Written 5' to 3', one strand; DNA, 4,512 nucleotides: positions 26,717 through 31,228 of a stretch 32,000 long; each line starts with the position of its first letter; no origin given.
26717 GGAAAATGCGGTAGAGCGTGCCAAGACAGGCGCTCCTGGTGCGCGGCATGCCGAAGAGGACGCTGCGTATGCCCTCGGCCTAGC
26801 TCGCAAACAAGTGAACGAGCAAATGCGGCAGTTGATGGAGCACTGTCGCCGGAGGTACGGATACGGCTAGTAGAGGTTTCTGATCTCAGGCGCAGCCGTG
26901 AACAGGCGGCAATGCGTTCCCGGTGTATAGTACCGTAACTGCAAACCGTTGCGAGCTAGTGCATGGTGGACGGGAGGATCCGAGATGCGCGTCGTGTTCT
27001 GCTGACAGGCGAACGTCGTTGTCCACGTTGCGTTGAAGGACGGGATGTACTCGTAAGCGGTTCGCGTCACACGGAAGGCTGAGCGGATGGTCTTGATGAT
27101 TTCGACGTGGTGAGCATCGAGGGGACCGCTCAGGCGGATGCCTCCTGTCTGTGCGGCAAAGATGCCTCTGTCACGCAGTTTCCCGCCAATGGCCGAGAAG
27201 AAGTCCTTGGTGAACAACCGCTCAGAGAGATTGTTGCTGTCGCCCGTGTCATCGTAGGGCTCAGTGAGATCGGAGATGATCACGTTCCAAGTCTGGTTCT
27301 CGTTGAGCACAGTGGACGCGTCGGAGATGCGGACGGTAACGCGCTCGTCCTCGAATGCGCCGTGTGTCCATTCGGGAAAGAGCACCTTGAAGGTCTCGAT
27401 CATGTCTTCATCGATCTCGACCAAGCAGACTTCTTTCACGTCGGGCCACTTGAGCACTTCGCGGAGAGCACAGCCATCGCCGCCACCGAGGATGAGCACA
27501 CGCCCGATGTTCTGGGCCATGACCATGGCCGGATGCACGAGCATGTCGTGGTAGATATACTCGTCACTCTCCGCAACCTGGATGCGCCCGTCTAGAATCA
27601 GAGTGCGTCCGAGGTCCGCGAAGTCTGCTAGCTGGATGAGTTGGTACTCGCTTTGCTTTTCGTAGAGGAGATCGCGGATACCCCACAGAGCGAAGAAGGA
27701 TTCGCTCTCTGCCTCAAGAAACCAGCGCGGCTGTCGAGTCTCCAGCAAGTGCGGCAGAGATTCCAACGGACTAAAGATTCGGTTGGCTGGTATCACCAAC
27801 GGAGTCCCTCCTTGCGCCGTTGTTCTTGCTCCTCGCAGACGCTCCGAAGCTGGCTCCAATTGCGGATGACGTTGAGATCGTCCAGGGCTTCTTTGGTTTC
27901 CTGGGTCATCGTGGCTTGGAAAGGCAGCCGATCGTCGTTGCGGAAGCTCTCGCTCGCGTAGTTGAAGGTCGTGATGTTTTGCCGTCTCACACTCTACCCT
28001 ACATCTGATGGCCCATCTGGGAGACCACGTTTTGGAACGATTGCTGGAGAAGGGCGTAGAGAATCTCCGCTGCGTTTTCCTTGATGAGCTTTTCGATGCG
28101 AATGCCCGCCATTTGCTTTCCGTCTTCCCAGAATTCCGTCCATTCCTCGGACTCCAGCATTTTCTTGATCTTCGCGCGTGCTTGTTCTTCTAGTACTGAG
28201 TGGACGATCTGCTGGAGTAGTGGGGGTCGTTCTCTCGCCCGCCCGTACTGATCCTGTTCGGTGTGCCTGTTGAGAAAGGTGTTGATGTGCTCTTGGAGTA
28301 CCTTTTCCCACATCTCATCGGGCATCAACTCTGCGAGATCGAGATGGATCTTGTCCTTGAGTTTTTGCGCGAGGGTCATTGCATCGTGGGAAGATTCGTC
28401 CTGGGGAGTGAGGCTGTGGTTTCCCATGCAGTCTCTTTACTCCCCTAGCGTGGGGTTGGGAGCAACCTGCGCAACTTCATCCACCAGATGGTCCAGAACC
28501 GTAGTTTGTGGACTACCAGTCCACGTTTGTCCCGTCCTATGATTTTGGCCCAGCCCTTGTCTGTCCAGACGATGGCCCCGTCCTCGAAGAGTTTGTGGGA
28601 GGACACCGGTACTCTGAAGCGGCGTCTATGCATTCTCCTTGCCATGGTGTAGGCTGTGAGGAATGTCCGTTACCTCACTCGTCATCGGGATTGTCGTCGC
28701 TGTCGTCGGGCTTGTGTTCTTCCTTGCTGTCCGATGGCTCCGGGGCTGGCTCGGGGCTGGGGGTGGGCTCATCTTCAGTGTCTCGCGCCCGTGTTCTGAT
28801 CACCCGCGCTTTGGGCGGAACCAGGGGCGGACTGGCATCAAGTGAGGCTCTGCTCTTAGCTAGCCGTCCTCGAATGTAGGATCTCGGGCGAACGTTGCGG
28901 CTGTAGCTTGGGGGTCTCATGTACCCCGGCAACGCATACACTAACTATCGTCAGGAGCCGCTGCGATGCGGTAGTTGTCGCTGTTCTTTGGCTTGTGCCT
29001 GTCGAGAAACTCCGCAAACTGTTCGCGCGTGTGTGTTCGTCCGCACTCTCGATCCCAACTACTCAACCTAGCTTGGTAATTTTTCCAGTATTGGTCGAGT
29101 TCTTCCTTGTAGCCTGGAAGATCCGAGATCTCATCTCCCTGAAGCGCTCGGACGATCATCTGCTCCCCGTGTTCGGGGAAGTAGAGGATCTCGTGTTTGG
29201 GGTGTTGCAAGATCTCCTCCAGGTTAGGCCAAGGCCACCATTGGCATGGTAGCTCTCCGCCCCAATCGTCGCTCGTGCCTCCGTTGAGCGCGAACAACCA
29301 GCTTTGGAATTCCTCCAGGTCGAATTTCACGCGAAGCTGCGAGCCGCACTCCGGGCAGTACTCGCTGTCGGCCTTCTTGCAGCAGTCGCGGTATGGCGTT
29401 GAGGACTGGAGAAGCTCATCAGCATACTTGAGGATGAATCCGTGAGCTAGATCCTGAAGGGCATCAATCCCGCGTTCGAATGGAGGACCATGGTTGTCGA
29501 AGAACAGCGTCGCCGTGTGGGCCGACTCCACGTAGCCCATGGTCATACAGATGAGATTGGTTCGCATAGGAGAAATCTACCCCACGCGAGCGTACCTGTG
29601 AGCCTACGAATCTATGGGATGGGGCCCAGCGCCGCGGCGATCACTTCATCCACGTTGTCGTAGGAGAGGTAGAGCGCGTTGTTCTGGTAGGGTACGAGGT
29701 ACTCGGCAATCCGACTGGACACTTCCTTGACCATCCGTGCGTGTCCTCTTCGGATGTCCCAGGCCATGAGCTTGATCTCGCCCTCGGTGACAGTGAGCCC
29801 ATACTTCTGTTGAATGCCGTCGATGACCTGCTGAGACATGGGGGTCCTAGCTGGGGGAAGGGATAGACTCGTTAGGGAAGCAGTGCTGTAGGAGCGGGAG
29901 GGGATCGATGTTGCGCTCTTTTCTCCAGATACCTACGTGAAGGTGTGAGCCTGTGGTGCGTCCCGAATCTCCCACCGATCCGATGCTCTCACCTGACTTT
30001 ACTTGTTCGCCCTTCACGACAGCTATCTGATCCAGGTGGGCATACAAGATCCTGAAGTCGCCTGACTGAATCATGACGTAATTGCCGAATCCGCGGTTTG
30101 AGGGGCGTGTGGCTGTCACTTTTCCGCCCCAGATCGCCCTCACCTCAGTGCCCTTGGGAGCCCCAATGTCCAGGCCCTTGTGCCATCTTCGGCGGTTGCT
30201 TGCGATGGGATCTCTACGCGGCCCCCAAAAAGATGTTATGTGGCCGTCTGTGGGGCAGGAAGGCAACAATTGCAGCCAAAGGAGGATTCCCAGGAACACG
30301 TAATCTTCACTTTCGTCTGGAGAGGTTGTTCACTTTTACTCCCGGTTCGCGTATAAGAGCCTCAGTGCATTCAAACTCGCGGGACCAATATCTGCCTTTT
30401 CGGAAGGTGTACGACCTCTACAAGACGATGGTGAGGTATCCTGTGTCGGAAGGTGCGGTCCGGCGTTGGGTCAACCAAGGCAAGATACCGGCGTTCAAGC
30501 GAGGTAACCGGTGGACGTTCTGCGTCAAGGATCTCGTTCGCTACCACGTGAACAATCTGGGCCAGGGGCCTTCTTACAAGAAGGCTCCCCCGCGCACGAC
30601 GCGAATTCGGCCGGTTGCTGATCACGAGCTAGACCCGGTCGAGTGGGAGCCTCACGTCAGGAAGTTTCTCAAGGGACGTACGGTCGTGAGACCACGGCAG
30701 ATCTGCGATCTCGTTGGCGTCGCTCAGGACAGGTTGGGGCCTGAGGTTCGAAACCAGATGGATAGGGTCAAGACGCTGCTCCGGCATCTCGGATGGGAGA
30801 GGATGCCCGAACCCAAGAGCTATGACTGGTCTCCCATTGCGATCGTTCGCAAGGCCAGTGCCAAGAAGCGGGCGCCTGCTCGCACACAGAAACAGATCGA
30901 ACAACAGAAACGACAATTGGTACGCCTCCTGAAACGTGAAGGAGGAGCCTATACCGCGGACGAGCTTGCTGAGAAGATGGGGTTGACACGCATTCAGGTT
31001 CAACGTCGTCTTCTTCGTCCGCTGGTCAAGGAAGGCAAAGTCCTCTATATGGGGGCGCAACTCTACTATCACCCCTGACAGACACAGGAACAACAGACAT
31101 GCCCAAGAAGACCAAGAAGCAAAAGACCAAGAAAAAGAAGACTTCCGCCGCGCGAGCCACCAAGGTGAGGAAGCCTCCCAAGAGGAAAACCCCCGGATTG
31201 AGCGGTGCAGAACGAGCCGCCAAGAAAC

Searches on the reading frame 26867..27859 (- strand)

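Call 27: search_protein_families(library=phrogs, proteins=[window:26867-27859:-], max_evalue=0.01)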
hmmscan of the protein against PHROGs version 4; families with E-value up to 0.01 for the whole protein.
window:26867-27859:- (330 aa): 0 families

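Call 28: search_protein_families(library=pfam, proteins=[window:26867-27859:-], max_evalue=0.01)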
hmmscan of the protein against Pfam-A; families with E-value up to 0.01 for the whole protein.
window:26867-27859:- (330 aa): 2 families
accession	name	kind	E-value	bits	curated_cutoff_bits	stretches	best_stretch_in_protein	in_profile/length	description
PF01564.23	Spermine_synth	-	1.5e-36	126.1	22.9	1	100-288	1-179/186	Spermine/spermidine synthase domain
PF17284.7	Spermine_synt_N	-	4.4e-08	33.3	22.1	1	46-97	2-53/53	Spermidine synthase tetramerisation domain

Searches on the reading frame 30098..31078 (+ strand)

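Call 28: search_protein_families(library=pfam, proteins=[window:30098-31078:+], max_evalue=0.01)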
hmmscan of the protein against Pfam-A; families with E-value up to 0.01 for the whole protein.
window:30098-31078:+ (326 aa): 2 families
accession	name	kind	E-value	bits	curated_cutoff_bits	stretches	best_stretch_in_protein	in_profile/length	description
PF12728.13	HTH_17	-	3.5e-09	37.2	27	1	115-149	12-46/51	Helix-turn-helix domain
PF08279.18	HTH_11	-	0.009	16.3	25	0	272-303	3-34/55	HTH domain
